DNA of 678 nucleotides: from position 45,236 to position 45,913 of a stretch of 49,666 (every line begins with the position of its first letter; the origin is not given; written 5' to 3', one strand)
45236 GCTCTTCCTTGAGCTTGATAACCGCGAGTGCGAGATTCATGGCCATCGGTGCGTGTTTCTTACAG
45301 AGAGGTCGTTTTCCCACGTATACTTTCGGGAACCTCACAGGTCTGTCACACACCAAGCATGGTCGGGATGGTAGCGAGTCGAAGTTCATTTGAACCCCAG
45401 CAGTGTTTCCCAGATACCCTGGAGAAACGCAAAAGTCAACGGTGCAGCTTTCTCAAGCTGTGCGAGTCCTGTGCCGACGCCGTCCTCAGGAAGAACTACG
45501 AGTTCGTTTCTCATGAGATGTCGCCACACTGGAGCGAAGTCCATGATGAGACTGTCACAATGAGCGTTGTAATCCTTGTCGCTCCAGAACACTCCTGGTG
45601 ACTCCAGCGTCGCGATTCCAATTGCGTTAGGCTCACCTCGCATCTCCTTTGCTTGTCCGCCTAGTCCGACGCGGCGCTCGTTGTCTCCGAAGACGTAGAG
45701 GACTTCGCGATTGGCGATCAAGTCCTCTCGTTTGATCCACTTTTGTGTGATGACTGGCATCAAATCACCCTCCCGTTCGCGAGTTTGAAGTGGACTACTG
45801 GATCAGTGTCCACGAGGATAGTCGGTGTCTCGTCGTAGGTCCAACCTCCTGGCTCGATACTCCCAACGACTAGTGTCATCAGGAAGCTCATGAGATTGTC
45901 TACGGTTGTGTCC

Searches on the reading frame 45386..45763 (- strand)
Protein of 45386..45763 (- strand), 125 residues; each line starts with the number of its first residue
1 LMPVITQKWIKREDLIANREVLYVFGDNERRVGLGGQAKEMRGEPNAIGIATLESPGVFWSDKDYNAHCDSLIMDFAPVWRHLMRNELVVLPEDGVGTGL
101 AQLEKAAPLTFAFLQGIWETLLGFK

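Call 72: search_protein_families(library=phrogs, proteins=[window:45386-45763:-], max_evalue=0.001)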
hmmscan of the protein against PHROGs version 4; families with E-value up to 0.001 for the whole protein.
window:45386-45763:- (125 aa): 1 family
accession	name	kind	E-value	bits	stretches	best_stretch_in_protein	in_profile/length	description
phrog_2072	-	unknown function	5.9e-15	56.3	1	2-112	1-118/143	-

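Call 74: search_protein_families(library=pfam, proteins=[window:45386-45763:-], max_evalue=0.05)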
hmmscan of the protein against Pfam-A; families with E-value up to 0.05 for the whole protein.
window:45386-45763:- (125 aa): 1 family
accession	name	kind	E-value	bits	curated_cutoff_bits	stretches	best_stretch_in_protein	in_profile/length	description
PF25176.1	DUF7831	-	5.2e-40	136.4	27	1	5-115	2-116/118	Family of unknown function (DUF7831)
